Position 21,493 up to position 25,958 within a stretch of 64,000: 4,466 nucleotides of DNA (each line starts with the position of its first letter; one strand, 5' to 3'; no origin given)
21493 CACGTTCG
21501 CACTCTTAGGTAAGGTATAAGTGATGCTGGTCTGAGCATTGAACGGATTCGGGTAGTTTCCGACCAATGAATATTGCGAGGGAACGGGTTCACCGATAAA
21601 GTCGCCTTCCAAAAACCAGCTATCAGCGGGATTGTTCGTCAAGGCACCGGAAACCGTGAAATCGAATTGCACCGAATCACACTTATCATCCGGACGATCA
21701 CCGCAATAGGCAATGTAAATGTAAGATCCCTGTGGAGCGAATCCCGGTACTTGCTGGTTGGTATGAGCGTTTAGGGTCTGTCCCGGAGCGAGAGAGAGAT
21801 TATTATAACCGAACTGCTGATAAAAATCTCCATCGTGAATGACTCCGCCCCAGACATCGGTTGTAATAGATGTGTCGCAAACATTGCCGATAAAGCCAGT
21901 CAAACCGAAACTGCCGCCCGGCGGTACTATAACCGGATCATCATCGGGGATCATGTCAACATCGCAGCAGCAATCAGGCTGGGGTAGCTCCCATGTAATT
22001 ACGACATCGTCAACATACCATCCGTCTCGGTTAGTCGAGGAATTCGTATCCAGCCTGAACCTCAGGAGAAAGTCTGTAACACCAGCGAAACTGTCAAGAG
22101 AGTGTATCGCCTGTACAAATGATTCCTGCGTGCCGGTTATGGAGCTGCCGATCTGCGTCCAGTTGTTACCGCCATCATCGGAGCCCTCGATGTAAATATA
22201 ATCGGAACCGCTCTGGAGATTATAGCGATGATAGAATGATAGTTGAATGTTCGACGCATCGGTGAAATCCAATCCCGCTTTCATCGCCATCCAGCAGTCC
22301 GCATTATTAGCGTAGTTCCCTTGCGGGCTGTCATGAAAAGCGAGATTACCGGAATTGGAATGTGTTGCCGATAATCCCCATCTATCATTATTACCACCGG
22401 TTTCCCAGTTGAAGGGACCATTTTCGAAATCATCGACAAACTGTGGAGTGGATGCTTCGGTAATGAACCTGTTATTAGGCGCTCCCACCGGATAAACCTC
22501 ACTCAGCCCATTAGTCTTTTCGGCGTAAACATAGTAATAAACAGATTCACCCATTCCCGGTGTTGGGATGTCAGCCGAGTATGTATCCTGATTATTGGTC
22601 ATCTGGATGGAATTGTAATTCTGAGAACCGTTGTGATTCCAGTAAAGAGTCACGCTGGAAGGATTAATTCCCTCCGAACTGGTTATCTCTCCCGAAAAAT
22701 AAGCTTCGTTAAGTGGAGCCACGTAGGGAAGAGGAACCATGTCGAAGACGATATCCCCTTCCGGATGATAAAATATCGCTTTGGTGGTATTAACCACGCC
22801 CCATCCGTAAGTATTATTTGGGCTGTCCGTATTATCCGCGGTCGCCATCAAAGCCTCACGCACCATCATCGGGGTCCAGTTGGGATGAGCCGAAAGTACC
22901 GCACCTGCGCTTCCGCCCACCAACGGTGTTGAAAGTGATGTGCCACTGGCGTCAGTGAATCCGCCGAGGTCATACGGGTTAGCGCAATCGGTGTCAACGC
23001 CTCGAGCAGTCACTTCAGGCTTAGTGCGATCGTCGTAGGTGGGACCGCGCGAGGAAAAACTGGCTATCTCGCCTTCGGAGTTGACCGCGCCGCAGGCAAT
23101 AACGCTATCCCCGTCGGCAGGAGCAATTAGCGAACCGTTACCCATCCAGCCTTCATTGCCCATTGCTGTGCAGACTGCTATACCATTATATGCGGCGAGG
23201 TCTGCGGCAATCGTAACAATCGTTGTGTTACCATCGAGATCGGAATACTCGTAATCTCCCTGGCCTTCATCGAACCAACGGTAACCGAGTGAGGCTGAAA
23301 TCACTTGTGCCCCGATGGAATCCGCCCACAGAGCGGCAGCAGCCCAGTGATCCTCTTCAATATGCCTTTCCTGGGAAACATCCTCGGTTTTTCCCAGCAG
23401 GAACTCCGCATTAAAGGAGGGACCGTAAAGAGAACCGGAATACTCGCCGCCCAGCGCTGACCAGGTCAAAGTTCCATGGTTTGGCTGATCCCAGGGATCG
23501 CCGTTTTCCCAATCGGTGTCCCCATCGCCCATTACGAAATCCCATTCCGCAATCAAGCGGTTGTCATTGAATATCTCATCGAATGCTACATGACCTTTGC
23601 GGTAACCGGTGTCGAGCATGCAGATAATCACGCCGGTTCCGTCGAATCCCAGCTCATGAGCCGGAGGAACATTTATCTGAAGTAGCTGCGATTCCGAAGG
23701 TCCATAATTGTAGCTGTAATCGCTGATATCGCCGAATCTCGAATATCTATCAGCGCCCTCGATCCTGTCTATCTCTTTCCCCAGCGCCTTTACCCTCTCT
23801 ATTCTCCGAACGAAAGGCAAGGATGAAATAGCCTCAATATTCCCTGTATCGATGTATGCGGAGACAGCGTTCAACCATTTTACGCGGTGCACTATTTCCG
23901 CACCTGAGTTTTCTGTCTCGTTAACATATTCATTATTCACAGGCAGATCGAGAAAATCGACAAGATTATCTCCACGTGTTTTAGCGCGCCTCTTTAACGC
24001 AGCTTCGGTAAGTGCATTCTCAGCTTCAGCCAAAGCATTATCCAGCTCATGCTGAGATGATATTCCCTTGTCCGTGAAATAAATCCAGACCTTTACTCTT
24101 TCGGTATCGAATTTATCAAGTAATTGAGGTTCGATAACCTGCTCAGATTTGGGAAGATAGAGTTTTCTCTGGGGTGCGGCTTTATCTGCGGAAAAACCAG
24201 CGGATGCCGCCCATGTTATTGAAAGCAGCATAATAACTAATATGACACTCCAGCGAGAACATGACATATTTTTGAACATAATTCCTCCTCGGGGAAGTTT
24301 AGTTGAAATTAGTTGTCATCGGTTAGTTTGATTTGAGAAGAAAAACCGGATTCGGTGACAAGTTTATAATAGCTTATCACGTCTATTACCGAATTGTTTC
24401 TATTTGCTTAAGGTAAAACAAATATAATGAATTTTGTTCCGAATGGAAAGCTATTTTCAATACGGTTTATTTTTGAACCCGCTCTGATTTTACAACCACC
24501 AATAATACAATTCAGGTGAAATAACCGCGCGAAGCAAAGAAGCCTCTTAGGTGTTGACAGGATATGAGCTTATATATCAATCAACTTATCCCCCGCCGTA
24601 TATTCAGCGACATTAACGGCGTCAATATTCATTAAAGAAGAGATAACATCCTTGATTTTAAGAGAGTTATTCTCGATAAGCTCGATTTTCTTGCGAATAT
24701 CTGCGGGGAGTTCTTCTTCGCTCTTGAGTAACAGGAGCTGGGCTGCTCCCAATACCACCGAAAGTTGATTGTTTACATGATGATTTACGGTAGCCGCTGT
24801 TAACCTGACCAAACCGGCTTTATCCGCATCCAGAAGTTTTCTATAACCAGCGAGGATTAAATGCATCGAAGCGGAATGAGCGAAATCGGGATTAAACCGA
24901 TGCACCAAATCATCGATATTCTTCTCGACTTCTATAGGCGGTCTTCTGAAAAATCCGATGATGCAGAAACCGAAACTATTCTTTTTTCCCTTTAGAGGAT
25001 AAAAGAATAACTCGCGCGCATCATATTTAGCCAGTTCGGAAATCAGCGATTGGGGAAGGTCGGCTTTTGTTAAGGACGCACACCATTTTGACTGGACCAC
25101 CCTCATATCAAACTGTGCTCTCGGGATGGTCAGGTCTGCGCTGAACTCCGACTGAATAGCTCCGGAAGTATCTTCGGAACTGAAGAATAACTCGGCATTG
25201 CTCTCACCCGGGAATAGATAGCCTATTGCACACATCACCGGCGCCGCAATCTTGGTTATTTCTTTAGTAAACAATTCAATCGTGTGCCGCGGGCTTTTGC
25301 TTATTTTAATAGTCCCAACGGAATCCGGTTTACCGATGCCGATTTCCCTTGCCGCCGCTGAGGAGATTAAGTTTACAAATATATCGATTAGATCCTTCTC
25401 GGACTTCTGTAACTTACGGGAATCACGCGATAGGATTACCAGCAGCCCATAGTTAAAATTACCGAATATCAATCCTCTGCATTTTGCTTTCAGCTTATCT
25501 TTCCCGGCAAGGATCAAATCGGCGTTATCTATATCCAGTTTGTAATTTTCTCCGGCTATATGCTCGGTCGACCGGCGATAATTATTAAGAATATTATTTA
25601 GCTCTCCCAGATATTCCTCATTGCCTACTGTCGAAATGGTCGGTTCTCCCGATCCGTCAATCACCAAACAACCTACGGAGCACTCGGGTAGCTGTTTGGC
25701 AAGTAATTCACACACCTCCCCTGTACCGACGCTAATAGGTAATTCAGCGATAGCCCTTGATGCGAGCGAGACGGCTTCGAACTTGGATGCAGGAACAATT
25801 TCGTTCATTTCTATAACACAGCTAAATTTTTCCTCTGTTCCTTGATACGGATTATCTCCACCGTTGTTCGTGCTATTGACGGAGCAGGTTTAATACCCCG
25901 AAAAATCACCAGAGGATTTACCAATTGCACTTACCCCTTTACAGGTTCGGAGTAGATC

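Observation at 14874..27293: Conserved Cys-rich domain of about 110 aa in four paralogous T9SS cargo proteins, always just upstream of the T9SS sorting domain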

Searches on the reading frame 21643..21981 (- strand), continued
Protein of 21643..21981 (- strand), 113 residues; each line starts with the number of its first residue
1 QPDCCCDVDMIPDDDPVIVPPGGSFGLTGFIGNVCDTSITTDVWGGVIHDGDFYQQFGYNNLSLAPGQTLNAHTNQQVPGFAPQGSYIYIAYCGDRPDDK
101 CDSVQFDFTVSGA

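Call 74: fold_search(model_id=the predicted structure, library=pdb)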
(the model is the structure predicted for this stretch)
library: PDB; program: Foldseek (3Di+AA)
matches with E <= 10: 1737; with E <= 0.001: 78
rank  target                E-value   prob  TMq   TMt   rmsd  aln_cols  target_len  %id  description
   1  2kl6_MODEL_1_A        3.7e-05  1.00  0.68  0.71   3.3       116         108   16  Solution NMR structure of the CARDB domain of PF1109 from Pyrococcus furiosus. Northeast Structural Genomics C (released 2009-08-25)
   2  8xrv_E                5.6e-05  1.00  0.60  0.12   4.8       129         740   15  The crystal structure of a GH3 enzyme CcBgl3B with glucose (released 2024-04-10)
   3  3idu_B                6.2e-05  1.00  0.67  0.69   3.9       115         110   16  Crystal Structure of the CARDB domain of the PF1109 protein in complex with di-metal ions from Pyrococcus furiosus, No (released 2009-08-04)
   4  8xrv_F                7.6e-05  1.00  0.54  0.11   5.3       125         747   15  The crystal structure of a GH3 enzyme CcBgl3B with glucose (released 2024-04-10)
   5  8xru_A                8.4e-05  1.00  0.67  0.12   4.5       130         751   13  The crystal structure of a GH3 enzyme CcBgl3B with glycerol (released 2024-04-10)
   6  8xrt_A                8.4e-05  1.00  0.55  0.11   5.5       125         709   13  The crystal structure of a GH3 enzyme CcBgl3B (released 2024-04-10)
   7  8xru_B                8.8e-05  1.00  0.61  0.12   5.0       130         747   13  The crystal structure of a GH3 enzyme CcBgl3B with glycerol (released 2024-04-10)
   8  8xrt_E                9.3e-05  1.00  0.68  0.12   4.4       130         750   13  The crystal structure of a GH3 enzyme CcBgl3B (released 2024-04-10)
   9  8xrx_A                9.3e-05  1.00  0.59  0.11   5.1       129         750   12  The crystal structure of a GH3 enzyme CcBgl3B with glucose and gentiobiose (released 2024-04-10)
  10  8xrx_B                1.1e-04  1.00  0.66  0.12   4.1       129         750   15  The crystal structure of a GH3 enzyme CcBgl3B with glucose and gentiobiose (released 2024-04-10)
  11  8xrx_E                1.1e-04  1.00  0.66  0.14   4.5       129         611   12  The crystal structure of a GH3 enzyme CcBgl3B with glucose and gentiobiose (released 2024-04-10)
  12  8xrt_D                1.3e-04  1.00  0.60  0.12   5.1       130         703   13  The crystal structure of a GH3 enzyme CcBgl3B (released 2024-04-10)
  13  8xrt_F                1.3e-04  1.00  0.64  0.12   4.5       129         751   15  The crystal structure of a GH3 enzyme CcBgl3B (released 2024-04-10)
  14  3idu_A                1.4e-04  1.00  0.66  0.65   3.3       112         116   17  Crystal Structure of the CARDB domain of the PF1109 protein in complex with di-metal ions from Pyrococcus furiosus, No (released 2009-08-04)
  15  8xrv_D                1.4e-04  1.00  0.63  0.12   4.6       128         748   14  The crystal structure of a GH3 enzyme CcBgl3B with glucose (released 2024-04-10)
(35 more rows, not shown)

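Call 75: list_cluster_members(proteins=[P0006, P0009, P0010, P0012, P0019, P0036, P0054, P0083, P0097, P0146])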
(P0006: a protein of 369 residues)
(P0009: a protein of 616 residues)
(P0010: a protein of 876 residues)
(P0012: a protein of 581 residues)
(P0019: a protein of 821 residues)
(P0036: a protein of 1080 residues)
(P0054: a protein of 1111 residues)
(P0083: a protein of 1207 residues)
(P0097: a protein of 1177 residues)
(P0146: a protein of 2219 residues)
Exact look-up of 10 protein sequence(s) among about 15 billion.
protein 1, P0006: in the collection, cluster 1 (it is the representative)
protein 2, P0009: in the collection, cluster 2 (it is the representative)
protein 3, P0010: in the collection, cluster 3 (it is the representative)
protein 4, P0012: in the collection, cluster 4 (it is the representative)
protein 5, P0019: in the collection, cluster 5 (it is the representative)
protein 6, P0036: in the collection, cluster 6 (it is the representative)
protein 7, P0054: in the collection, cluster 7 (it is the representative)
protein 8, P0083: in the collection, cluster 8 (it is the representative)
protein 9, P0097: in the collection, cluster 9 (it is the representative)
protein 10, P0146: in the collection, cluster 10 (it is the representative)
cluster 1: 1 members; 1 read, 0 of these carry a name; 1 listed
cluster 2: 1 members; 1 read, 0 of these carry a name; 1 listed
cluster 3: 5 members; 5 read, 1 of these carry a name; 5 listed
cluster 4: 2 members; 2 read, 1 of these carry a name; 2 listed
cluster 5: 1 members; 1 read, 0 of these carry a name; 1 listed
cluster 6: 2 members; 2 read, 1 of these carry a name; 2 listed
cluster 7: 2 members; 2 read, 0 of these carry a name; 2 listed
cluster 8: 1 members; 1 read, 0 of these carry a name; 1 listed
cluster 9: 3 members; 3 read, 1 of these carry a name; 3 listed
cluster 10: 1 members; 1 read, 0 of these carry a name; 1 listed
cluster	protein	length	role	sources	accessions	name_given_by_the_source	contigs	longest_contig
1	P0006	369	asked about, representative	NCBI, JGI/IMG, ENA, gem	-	-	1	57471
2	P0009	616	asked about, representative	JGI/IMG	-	-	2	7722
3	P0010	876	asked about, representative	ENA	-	-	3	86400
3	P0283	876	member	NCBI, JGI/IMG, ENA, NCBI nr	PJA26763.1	MAG: hypothetical protein CO189_09165 [candidate division Zixibacteria bacterium ...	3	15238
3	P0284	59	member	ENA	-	-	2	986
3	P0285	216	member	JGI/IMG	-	-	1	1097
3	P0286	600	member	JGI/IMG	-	-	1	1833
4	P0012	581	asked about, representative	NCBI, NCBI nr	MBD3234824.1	MAG: T9SS type A sorting domain-containing protein [candidate division Zixibacteria ... | T9SS type A sorting domain-containing protein [candidate division Zixibacteria bacterium]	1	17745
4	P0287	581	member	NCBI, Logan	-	-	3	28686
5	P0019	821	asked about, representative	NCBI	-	-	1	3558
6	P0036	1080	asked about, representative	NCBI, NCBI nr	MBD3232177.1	MAG: T9SS type A sorting domain-containing protein [candidate division Zixibacteria ... | T9SS type A sorting domain-containing protein [candidate division Zixibacteria bacterium]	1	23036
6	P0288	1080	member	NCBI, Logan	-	-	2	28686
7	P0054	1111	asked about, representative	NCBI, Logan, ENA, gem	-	-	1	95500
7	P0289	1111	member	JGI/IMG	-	-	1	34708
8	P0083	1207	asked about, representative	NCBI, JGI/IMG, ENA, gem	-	-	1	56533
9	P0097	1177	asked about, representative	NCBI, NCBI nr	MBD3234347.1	MAG: T9SS type A sorting domain-containing protein [candidate division Zixibacteria ... | T9SS type A sorting domain-containing protein [candidate division Zixibacteria bacterium]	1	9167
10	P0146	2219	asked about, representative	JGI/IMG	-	-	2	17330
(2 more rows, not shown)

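Call 78: search_protein_families(library=pfam, proteins=[L006:3173-6904:+, L003:2369-4654:+, L011:260-1795:+, L012:2852-4360:+], max_evalue=0.01)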
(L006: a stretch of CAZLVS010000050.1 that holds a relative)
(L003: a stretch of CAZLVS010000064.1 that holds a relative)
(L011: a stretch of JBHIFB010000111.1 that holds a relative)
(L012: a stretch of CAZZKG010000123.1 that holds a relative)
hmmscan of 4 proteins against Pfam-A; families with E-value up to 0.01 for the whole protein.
L006:3173-6904:+ (1244 aa): 3 families
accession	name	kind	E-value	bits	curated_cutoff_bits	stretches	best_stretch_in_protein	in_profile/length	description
PF18962.6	Por_Secre_tail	-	7.7e-12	45.8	27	1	1166-1240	2-73/75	Secretion system C-terminal sorting domain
PF13860.13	FlgD_ig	-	1.3e-08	35.2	27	1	1173-1228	11-72/79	FlgD Ig-like domain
PF03413.25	PepSY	-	0.00012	22.8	24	0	816-847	27-51/60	Peptidase propeptide and YPEB domain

L003:2369-4654:+ (762 aa): 5 families
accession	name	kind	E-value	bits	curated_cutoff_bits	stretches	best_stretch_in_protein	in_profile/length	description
PF18962.6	Por_Secre_tail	-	1.2e-10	42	27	1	684-758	2-73/75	Secretion system C-terminal sorting domain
PF14258.12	DUF4350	-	8.4e-10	39.6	30.4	1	359-528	11-174/181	Domain of unknown function (DUF4350)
PF23355.1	IFT52_GIFT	-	0.00033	20.2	27.2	0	369-444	29-103/246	IFT52 GIFT domain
PF13860.13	FlgD_ig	-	0.00097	19.5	27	0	691-748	11-74/79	FlgD Ig-like domain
PF09822.16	ABC_transp_aux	-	0.002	17.9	34.7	0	369-426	29-83/288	ABC-type uncharacterized transport system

L011:260-1795:+ (512 aa): 0 families

L012:2852-4360:+ (503 aa): 0 families

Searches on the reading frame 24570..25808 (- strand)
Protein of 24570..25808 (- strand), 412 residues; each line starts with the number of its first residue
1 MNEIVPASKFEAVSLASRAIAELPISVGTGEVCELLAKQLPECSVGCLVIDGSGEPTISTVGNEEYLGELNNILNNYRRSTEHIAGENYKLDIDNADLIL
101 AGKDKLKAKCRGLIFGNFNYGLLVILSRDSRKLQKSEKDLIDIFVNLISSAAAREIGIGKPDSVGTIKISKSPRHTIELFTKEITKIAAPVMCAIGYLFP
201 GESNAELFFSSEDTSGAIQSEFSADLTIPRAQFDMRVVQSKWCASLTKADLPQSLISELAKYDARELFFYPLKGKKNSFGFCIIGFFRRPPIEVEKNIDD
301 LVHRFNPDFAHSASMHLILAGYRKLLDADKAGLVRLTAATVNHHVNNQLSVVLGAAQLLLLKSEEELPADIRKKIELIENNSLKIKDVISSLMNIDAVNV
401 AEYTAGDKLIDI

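Call 19: search_protein_families(library=pfam, proteins=[window:24570-25808:-], max_evalue=0.001)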
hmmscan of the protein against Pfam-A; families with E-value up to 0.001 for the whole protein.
window:24570-25808:- (412 aa): 1 family
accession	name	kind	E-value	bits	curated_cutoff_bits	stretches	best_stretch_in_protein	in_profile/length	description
PF00512.31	HisKA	-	0.0003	21.2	26.9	1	338-394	6-59/66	His Kinase A (phospho-acceptor) domain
